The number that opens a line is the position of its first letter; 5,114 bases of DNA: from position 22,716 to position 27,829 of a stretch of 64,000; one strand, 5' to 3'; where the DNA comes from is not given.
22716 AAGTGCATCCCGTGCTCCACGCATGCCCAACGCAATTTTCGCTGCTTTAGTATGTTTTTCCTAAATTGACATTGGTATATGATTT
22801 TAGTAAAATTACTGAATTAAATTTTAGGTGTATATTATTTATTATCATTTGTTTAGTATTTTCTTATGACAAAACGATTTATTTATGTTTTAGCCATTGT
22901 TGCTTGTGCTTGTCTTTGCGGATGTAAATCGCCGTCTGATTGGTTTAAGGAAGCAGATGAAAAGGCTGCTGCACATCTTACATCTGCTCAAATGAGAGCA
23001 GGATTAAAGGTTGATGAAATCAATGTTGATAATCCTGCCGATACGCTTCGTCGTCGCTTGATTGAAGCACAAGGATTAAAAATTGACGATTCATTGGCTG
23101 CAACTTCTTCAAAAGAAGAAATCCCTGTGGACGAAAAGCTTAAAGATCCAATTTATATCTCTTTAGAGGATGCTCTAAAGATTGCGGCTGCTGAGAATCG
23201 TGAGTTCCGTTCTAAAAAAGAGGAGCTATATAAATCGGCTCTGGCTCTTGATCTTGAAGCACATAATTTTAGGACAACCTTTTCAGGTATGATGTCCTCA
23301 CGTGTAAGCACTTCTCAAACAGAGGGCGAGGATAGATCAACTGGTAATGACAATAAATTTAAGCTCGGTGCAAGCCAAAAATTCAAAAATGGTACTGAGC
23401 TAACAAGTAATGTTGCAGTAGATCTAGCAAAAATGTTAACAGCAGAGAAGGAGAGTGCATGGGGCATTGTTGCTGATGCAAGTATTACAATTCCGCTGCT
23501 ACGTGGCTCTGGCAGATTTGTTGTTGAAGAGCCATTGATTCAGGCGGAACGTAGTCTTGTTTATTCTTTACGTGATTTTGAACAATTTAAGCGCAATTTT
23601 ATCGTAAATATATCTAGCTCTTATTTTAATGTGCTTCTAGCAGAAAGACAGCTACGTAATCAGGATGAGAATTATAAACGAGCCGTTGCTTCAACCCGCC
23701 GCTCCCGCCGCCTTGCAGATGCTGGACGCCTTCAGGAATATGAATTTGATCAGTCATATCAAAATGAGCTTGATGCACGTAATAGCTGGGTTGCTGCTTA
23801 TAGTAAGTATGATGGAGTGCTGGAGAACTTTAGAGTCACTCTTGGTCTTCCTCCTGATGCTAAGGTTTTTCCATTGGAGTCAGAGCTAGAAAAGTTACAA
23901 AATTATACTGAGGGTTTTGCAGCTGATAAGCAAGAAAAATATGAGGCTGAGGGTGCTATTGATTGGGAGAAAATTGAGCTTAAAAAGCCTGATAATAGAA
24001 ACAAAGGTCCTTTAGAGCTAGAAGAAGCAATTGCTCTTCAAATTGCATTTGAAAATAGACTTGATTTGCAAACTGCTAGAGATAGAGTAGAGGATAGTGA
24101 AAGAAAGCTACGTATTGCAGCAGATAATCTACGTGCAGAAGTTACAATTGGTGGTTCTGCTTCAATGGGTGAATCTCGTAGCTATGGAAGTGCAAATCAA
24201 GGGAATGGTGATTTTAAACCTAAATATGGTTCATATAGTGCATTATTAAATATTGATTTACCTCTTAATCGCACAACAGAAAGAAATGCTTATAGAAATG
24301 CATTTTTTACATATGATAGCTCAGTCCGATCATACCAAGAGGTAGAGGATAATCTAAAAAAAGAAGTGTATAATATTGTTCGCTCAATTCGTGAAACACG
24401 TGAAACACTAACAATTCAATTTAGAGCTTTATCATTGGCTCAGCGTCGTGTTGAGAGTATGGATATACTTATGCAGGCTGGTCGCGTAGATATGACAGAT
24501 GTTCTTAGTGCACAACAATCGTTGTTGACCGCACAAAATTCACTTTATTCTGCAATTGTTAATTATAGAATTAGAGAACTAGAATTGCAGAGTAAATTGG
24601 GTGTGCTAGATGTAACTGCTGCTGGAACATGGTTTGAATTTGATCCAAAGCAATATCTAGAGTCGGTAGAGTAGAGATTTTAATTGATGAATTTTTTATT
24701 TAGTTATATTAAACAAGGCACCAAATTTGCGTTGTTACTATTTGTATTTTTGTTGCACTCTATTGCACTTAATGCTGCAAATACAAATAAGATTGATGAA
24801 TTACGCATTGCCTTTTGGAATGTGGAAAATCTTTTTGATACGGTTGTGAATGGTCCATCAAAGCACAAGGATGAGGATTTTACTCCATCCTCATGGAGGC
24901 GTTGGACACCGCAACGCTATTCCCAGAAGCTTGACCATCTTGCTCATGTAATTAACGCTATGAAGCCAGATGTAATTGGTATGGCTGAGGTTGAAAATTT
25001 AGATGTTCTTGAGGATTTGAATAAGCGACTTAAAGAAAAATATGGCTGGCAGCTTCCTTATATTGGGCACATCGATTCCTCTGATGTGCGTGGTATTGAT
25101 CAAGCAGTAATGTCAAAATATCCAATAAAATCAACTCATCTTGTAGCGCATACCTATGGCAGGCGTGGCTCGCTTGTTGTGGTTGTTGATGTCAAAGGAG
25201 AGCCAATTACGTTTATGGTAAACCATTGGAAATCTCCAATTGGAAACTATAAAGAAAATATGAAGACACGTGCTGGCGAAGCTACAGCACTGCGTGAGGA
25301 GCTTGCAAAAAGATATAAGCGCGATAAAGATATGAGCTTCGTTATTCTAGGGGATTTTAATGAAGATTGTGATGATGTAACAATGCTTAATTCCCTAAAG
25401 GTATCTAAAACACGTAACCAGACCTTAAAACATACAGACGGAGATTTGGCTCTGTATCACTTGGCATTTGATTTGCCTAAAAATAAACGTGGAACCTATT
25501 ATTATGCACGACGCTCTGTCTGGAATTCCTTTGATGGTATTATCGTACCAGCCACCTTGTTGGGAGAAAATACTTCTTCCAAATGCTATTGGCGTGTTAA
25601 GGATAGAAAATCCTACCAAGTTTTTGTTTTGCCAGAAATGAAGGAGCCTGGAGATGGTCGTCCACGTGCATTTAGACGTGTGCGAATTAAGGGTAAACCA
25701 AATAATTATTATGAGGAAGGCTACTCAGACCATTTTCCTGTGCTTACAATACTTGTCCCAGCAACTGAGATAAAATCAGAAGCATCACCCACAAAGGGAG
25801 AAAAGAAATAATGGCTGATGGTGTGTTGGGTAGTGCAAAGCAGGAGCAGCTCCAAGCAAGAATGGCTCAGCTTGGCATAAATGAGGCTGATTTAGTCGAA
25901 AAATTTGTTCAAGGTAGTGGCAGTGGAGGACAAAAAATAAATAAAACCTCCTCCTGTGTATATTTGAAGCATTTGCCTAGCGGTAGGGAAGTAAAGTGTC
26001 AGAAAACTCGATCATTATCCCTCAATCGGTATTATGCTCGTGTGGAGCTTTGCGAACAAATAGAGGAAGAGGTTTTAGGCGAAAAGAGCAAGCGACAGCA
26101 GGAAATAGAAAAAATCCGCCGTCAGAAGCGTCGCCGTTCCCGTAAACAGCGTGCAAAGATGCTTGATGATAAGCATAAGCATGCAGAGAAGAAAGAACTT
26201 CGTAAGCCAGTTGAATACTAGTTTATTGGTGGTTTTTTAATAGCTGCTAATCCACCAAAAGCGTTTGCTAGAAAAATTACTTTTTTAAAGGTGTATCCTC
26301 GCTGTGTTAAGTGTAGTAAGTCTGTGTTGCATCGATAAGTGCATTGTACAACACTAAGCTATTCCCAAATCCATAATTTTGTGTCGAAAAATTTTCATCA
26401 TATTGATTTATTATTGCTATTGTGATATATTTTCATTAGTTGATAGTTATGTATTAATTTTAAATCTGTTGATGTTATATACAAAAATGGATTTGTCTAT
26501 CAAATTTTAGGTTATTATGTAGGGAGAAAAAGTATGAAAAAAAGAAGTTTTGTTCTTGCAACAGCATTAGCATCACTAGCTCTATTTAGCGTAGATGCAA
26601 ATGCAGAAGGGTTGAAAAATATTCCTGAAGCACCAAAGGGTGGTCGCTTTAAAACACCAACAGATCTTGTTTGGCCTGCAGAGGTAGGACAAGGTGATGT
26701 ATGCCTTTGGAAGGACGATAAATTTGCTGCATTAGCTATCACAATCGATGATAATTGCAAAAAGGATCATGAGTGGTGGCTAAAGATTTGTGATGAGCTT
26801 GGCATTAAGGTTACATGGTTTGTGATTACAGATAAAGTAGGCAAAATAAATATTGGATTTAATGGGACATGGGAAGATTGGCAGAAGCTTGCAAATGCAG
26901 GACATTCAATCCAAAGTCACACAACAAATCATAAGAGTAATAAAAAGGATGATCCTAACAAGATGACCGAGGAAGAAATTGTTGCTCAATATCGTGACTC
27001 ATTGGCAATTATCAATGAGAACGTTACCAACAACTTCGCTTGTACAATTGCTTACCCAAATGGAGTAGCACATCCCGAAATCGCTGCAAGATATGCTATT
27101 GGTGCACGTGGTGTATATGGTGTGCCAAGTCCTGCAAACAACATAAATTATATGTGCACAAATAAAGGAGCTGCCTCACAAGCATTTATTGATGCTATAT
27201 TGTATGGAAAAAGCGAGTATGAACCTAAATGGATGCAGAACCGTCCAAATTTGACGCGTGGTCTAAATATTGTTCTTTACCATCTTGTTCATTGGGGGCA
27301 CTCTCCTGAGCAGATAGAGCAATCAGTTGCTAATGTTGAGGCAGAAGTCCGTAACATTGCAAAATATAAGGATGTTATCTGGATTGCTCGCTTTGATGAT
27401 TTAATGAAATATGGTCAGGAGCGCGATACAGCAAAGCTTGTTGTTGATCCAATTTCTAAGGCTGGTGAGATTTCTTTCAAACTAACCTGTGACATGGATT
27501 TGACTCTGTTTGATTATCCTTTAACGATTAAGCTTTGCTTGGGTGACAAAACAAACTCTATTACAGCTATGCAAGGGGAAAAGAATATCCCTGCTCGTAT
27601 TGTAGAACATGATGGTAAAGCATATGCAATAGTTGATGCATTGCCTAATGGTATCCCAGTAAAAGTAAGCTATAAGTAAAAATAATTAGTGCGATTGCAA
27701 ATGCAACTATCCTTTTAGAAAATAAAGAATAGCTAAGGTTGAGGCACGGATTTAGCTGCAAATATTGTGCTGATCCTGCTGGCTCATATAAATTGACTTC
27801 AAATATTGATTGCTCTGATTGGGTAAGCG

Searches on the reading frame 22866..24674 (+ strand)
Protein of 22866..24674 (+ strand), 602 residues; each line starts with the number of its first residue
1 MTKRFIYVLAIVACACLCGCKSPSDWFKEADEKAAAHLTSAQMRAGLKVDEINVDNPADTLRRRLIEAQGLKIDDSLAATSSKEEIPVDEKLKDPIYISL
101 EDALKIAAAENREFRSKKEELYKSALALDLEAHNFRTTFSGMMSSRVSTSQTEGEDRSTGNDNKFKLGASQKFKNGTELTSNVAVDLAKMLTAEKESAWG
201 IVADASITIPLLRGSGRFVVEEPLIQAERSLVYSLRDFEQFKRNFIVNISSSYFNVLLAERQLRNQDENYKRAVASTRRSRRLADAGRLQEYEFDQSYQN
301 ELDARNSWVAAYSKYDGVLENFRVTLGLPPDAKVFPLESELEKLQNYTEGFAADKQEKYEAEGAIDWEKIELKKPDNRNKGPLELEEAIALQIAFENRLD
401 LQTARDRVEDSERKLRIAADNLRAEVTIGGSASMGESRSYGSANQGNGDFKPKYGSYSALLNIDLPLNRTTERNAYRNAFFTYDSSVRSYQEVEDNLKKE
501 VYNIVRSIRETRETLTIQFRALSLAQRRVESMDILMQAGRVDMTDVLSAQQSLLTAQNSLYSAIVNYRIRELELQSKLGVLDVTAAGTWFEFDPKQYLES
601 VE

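Call 11: search_protein_families(library=pfam, proteins=[window:22866-24674:+], max_evalue=0.01)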
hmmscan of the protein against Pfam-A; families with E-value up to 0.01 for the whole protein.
window:22866-24674:+ (602 aa): 1 family
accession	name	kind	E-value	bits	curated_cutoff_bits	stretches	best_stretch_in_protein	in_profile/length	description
PF02321.23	OEP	-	3.9e-24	85.9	22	2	390-575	4-183/187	Outer membrane efflux protein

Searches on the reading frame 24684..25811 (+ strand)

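Call 11: search_protein_families(library=pfam, proteins=[window:24684-25811:+], max_evalue=0.01)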
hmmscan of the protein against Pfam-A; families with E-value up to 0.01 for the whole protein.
window:24684-25811:+ (375 aa): 3 families
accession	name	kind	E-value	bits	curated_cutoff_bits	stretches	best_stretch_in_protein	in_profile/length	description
PF19580.5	Exo_endo_phos_3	-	8.9e-52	176.5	27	1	42-355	2-307/311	Endonuclease/Exonuclease/phosphatase family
PF03372.29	Exo_endo_phos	-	2.8e-12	47.3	24.5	1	75-244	11-173/225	Endonuclease/Exonuclease/phosphatase family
PF23226.1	Exo_endo_phos_PGAP2IP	-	0.0004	20.2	27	1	84-210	24-148/239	PGAP2IP, C-terminal nuclease-like domain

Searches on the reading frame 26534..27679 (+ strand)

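Call 10: search_protein_families(library=pfam, proteins=[window:26534-27679:+], max_evalue=0.01)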
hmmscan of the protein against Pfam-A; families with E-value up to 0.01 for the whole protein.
window:26534-27679:+ (381 aa): 2 families
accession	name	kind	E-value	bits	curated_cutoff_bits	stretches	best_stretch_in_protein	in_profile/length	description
PF01522.26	Polysacc_deac_1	-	5.6e-14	52.6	23.1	1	65-183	7-112/124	Polysaccharide deacetylase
PF10096.14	DUF2334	-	0.0018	18.3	26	1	77-149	16-92/203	Uncharacterized protein conserved in bacteria (DUF2334)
